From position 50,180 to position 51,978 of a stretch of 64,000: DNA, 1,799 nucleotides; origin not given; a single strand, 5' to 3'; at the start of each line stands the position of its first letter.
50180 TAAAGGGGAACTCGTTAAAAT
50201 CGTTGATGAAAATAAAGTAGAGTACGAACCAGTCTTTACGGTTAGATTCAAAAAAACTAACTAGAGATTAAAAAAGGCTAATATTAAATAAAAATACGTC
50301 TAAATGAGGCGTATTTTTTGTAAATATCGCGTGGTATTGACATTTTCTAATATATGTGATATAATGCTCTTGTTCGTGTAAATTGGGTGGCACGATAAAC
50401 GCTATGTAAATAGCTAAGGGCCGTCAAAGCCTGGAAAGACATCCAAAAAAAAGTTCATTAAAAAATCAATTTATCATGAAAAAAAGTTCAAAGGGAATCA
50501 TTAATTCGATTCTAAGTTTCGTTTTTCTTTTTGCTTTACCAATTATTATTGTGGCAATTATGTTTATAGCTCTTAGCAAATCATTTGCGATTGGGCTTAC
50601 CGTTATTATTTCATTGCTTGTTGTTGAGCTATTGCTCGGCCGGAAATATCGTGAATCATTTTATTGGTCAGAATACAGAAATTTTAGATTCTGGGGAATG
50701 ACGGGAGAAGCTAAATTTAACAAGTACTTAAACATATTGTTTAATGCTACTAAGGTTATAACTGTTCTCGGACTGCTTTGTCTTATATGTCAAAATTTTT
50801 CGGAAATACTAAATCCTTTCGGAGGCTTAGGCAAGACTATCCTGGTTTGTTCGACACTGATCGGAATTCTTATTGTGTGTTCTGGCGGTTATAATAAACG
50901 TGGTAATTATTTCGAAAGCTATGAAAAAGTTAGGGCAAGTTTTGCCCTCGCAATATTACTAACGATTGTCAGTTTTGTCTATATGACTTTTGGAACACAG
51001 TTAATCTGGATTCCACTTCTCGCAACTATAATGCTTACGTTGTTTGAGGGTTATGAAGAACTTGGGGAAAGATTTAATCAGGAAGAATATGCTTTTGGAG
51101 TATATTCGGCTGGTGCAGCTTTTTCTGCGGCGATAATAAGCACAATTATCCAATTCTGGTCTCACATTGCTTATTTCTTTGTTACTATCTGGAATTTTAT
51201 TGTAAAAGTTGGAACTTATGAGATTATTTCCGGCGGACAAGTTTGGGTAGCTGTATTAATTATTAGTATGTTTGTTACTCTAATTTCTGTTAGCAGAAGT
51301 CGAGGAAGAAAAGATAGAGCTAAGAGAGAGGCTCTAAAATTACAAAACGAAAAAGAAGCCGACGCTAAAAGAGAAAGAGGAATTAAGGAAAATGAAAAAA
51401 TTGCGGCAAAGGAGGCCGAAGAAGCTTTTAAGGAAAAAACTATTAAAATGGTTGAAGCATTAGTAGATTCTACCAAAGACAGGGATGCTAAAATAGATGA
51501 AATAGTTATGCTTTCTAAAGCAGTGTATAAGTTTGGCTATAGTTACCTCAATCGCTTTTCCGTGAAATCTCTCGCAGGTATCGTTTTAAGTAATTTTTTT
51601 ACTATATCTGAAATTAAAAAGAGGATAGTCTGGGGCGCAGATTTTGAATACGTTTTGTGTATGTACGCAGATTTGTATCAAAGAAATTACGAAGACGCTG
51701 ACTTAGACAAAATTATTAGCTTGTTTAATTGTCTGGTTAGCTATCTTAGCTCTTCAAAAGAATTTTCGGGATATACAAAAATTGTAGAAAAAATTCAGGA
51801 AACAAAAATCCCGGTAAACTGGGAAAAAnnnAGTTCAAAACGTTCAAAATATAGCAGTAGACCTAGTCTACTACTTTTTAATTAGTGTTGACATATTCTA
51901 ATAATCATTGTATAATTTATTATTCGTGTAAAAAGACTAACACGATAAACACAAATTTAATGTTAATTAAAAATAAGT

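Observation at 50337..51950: Duplicated regulatory cassette: perfect consensus promoter plus a conserved 28-nt inverted-repeat leader upstream of two consecutive membrane-protein genes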

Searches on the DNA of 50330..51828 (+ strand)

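Call 16: search_rna_families(source=window, start=50330, end=50500, threshold=evalue, max_evalue=10, show_alignments=3)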
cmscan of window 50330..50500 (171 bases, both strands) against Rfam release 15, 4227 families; matches with E-value up to 10: 2.
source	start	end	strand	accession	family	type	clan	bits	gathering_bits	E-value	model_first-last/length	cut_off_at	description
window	50350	50408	+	RF00341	snoZ39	Gene; snRNA; snoRNA; CD-box;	-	16.9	39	0.99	1-63/63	no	Small nucleolar RNA Z39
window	50437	50463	+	RF02925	6A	Gene; sRNA;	-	16.1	41.2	1.4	1-52/52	no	6A RNA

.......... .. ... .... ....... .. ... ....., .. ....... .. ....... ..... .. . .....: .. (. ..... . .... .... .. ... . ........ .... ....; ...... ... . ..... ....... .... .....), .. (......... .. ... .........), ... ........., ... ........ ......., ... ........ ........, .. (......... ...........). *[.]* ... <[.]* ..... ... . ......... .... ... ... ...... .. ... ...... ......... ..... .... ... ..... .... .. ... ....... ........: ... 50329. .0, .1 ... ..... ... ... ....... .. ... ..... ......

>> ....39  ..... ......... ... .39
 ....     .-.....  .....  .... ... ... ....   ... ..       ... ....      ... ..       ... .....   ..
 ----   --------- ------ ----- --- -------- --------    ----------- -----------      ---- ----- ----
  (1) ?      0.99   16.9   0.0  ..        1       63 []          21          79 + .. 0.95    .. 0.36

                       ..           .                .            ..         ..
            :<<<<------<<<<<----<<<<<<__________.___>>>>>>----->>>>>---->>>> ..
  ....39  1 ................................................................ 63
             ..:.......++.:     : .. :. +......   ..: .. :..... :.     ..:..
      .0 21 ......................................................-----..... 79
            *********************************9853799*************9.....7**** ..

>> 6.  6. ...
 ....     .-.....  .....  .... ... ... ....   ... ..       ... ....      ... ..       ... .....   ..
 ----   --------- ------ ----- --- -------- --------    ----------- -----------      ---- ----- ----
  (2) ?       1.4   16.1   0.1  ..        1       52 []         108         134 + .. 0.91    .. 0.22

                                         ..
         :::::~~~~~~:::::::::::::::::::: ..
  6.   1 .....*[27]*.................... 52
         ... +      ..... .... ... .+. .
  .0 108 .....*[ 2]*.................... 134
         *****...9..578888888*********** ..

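Call 45: build_rna_model(alignment_id=A3, structure=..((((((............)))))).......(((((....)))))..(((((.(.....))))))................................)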
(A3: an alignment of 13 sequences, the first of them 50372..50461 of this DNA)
Model R1 built from alignment A3 (13 sequences, 99 columns); structure: as given.
model positions 90; base pairs 17; branch points 2; effective number of sequences 1.92; information 0.633 bits per position. Calibrated on 0.2 Mb of random sequence (short: E-values are rough).
structure used (alignment columns):
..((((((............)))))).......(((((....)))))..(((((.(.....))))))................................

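Call 46: search_with_rna_model(model_id=R1, sources=[window, L001, L002, L003, L004, L005, L006, L009, L010, L011, L012, L014, L015, L017], max_evalue=10, make_alignment=true)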
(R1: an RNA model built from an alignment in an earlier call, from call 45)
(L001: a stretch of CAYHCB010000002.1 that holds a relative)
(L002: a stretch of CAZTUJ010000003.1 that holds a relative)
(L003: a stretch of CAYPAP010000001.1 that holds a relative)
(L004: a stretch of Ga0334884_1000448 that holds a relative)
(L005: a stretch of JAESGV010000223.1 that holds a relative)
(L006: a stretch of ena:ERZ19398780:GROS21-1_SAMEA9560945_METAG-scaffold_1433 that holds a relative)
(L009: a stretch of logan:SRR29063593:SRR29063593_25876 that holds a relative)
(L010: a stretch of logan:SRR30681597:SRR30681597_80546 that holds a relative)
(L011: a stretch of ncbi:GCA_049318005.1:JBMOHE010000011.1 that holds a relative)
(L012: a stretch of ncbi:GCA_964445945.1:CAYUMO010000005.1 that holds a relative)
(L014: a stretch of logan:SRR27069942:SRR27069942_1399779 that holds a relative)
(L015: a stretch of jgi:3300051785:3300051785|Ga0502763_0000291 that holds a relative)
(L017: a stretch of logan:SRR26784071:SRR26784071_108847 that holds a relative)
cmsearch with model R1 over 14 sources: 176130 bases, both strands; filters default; matches with E-value up to 10: 22.
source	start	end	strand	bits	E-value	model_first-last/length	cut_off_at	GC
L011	4902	4991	+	99.6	7.6e-23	1-90/90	no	0.36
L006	4990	5078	+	99.5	8.1e-23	1-90/90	no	0.37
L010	287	375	+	99.3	9.4e-23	1-90/90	no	0.39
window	50372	50463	+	99.1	1e-22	1-90/90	no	0.39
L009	1728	1815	+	98.5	1.5e-22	1-90/90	no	0.38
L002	7314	7398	+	98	2e-22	1-90/90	no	0.39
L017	672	759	+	92.3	5.9e-21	1-90/90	no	0.38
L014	4271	4362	+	91.9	7.4e-21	1-90/90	no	0.41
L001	4314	4396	+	84.7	5.4e-19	1-90/90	no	0.4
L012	4896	4988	+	82.9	1.6e-18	1-90/90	no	0.37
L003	1763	1845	-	81.2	4.2e-18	1-90/90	no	0.41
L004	3428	3510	+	81.2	4.2e-18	1-90/90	no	0.41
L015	4896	4988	+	73.5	4.1e-16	1-90/90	no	0.37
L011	6471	6561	+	61.8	4.2e-13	1-90/90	no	0.37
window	51922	51972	+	28.4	0.00017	1-90/90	no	0.22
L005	10199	10277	-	15.5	0.36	1-90/90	no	0.32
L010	559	655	+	14.1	0.81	1-90/90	no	0.26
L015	1650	1757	-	13.9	0.92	1-90/90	no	0.31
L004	7456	7547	+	13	1.6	1-90/90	no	0.32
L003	6017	6086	-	11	5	1-90/90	no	0.2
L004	6327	6357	-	11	5.2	1-90/90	no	0.19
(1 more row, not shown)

Alignment A4: 22 matches aligned to the model, 159 columns, each read 5' to 3' on its own strand. Consensus structure (alignment columns), stored with it:
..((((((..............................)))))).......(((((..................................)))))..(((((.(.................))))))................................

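Call 47: search_with_rna_model(model_id=R1, sources=[window, L001, L002, L004, L006, L009, L010, L011, L012, L014, L015, L017], max_evalue=0.000001, make_alignment=true)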
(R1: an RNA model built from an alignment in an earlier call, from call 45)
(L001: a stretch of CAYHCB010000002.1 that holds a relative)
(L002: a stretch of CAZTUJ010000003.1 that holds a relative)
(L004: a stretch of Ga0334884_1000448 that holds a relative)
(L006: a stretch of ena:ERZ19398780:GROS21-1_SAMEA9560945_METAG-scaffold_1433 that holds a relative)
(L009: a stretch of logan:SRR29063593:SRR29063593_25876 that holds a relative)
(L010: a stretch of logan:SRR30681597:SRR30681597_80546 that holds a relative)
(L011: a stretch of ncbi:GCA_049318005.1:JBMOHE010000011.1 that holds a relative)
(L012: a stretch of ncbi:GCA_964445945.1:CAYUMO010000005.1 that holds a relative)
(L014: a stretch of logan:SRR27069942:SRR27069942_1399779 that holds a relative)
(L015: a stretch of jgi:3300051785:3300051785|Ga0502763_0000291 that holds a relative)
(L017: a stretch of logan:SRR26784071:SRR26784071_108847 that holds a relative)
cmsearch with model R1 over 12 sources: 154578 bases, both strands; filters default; matches with E-value up to 0.000001: 13.
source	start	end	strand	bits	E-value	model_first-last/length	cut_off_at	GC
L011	4902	4991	+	99.6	6.6e-23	1-90/90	no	0.36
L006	4990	5078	+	99.5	7.1e-23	1-90/90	no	0.37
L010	287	375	+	99.3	8.3e-23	1-90/90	no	0.39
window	50372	50463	+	99.1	8.8e-23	1-90/90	no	0.39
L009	1728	1815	+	98.5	1.3e-22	1-90/90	no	0.38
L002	7314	7398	+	98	1.8e-22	1-90/90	no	0.39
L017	672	759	+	92.3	5.2e-21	1-90/90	no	0.38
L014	4271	4362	+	91.9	6.5e-21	1-90/90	no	0.41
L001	4314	4396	+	84.7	4.7e-19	1-90/90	no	0.4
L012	4896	4988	+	82.9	1.4e-18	1-90/90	no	0.37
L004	3428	3510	+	81.2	3.7e-18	1-90/90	no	0.41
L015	4896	4988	+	73.5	3.6e-16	1-90/90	no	0.37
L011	6471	6561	+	61.8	3.7e-13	1-90/90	no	0.37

Alignment A5: 13 matches aligned to the model, 98 columns, each read 5' to 3' on its own strand. Consensus structure (alignment columns), stored with it:
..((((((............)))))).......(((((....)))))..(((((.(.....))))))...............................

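Call 68: search_with_rna_model(model_id=R1, source=L018, max_evalue=10, filters=off, show_alignments=1)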
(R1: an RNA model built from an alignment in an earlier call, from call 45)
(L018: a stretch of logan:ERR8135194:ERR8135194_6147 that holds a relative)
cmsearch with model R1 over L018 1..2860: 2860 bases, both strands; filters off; matches with E-value up to 10: 18.
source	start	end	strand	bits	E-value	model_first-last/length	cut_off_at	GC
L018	1437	1524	+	75.1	2.6e-18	1-90/90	no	0.4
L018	963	1052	-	8.6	0.35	1-90/90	no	0.28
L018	1185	1240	+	7.5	0.68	1-90/90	no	0.39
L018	1336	1414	+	7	0.88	1-90/90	no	0.28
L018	1480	1496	-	6.6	1.1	46-62/90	no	0.41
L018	2651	2726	-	6.2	1.5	1-90/90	no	0.24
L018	1537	1612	-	5.2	2.6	1-90/90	no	0.34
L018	1407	1461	-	5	2.9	1-90/90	no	0.33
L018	2770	2821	+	5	3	1-90/90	no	0.38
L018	2546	2574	-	4.6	3.8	1-90/90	no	0.34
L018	2226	2320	+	4.6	3.8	1-90/90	no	0.32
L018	1561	1579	+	4.5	4.1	44-62/90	no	0.47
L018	347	376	+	4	5.2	1-90/90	no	0.3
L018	2674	2705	+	4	5.4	1-90/90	no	0.25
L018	926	941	+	3.7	6.2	6-21/90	no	0.19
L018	990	1004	+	3.2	8.6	47-61/90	no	0.13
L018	1536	1554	+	3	9.4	1-90/90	no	0.11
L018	663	689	+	3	9.9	1-90/90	no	0.15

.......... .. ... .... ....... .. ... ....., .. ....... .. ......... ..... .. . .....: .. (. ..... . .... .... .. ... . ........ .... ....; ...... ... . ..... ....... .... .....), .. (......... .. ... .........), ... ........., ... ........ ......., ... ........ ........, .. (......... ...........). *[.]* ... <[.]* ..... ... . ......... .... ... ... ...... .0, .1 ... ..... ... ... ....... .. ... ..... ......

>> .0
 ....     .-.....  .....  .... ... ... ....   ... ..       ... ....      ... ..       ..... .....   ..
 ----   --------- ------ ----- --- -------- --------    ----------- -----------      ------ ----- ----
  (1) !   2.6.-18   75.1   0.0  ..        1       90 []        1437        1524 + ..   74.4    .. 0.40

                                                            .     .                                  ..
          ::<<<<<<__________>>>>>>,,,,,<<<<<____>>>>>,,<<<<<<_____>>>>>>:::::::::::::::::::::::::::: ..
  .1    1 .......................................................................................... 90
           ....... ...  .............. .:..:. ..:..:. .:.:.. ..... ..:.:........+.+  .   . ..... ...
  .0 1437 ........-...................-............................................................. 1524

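Call 69: search_rna_families(sources=[L017, L018, L010, L009], threshold=evalue, max_evalue=10)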
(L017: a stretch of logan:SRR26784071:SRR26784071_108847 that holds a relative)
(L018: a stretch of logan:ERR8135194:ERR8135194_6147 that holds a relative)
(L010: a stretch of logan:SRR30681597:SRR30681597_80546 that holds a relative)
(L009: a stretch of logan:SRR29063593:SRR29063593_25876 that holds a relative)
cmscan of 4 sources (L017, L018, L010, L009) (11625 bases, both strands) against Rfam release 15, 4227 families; matches with E-value up to 10: 10.
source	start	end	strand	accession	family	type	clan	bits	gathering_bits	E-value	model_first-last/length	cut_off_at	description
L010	2278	2348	+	RF02064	STnc370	Gene; sRNA;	-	27.8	54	2.9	1-71/71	no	Enterobacterial sRNA STnc370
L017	1601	1683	-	RF01401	rseX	Gene; sRNA;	-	27.1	50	6.5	1-94/94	no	rseX Hfq binding RNA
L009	3213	3312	-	RF01770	rimP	Cis-reg; leader;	-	26.3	47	0.9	1-102/102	no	Gammaprotebacteria rimP leader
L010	2261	2347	+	RF01859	Phe_leader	Cis-reg; leader;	-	25.1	55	1.3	1-125/125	no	Phenylalanine leader peptide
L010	2948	3013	-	RF00005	tRNA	Gene; tRNA;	CL00001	23.8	29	0.3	18-71/71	5'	tRNA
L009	2078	2101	+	RF03362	mir-9436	Gene; miRNA;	-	21.1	80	2.4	24-47/66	no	mir-9436 microRNA precursor family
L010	2916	2951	-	RF01080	UPD-PKib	Cis-reg;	-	20.1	39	9.5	1-32/32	no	Pseudoknot of upstream pseudoknot domain (UPD) of the 3'UTR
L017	708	828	-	RF00360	snoZ107_R87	Gene; snRNA; snoRNA; CD-box;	-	18.6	50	6.5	1-117/117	no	Small nucleolar RNA Z107/R87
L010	1033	1075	-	RF01308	sR58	Gene; snRNA; snoRNA; CD-box;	-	17.9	55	4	1-55/55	no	Small nucleolar RNA sR58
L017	547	621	+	RF02837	anti-hemB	Gene; sRNA;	-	17.7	49.5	2.7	1-81/81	no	Burkholderia RNA 7 (anti-hemB)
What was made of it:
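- On Fluoride riboswitch (RF01734): No hit at E<=10 on 171 nt around leader 1 (call 16), nor on L009, L010, L017 or L018 (call 69).
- Closest known: Fluoride riboswitch. Different: No Rfam match even at E<=10 on short stretches (calls 16, 69).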

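Call 83: search_with_rna_model(model_id=R1, source=L021, max_evalue=10, filters=off, show_alignments=1)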
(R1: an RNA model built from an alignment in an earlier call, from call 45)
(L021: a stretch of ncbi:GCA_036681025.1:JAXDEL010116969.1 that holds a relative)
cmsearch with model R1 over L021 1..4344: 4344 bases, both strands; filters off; matches with E-value up to 10: 17.
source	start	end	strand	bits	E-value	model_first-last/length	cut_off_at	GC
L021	1405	1490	+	76.9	1.4e-18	1-90/90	no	0.41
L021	1778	1863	-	11.6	0.088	1-90/90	no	0.37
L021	126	185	+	8.5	0.57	1-90/90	no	0.32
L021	4011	4035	+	8.2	0.69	1-90/90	no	0.2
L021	3244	3278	-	7.8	0.83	1-90/90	no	0.26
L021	2193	2216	-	6.9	1.5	1-90/90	no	0.25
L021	2418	2473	+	6.6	1.7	1-90/90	no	0.29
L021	997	1076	-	6.5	1.9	1-90/90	no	0.38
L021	1322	1351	+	5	4.6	1-90/90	no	0.27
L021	1492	1583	-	4.9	4.6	1-90/90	no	0.32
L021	2815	2842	+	4.5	5.8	1-90/90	no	0.18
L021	1289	1319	-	4.5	6.1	1-90/90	no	0.19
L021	656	749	+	4.3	6.7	1-90/90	no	0.26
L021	2678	2764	-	4.3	6.8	1-90/90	no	0.31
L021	1379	1430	-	4.1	7.5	1-90/90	no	0.33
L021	77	94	+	3.8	9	45-62/90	no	0.28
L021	1276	1306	+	3.7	9.4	1-90/90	no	0.19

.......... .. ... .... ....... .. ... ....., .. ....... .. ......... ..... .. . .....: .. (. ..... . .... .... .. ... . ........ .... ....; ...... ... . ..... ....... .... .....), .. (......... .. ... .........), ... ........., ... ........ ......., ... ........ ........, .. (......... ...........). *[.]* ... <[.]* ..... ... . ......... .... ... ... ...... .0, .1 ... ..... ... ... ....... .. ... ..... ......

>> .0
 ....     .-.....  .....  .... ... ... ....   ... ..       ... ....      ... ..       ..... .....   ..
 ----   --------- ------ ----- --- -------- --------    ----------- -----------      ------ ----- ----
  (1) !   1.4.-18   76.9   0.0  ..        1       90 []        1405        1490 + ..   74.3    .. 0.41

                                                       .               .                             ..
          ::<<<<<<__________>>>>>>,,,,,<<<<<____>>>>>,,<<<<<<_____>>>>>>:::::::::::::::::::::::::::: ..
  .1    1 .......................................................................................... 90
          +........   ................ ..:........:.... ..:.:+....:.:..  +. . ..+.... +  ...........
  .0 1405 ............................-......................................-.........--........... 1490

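Call 86: search_with_rna_model(model_id=R1, source=L023, max_evalue=10, filters=off, show_alignments=1)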
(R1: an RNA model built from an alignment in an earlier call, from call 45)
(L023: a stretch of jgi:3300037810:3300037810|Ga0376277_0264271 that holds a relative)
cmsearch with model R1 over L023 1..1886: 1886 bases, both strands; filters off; matches with E-value up to 10: 16.
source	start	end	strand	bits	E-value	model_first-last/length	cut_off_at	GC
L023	133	229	+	42.5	4.3e-10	1-90/90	no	0.37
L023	1326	1412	-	10.4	0.08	1-90/90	no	0.3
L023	1185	1245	-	4.7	2.3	1-90/90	no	0.25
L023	1647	1679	+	4.6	2.4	1-90/90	no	0.21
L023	489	581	+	4.5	2.6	1-90/90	no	0.31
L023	241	268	+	4.3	2.9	1-90/90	no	0.36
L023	1219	1290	+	4.3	2.9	1-90/90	no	0.29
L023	985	1003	+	4.3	3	1-90/90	no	0.11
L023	1839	1867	+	4.1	3.3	1-90/90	no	0.21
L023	720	793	-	3.9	3.6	1-90/90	no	0.3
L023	980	998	-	3.7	4.1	1-90/90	no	0.11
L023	409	482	-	3.4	5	1-90/90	no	0.32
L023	1486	1573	+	2.7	7.7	1-90/90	no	0.32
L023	1573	1648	-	2.6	7.9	1-90/90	no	0.3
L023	1364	1381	+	2.5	8.4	1-90/90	no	0.28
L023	1691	1717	-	2.3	9.8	1-90/90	no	0.26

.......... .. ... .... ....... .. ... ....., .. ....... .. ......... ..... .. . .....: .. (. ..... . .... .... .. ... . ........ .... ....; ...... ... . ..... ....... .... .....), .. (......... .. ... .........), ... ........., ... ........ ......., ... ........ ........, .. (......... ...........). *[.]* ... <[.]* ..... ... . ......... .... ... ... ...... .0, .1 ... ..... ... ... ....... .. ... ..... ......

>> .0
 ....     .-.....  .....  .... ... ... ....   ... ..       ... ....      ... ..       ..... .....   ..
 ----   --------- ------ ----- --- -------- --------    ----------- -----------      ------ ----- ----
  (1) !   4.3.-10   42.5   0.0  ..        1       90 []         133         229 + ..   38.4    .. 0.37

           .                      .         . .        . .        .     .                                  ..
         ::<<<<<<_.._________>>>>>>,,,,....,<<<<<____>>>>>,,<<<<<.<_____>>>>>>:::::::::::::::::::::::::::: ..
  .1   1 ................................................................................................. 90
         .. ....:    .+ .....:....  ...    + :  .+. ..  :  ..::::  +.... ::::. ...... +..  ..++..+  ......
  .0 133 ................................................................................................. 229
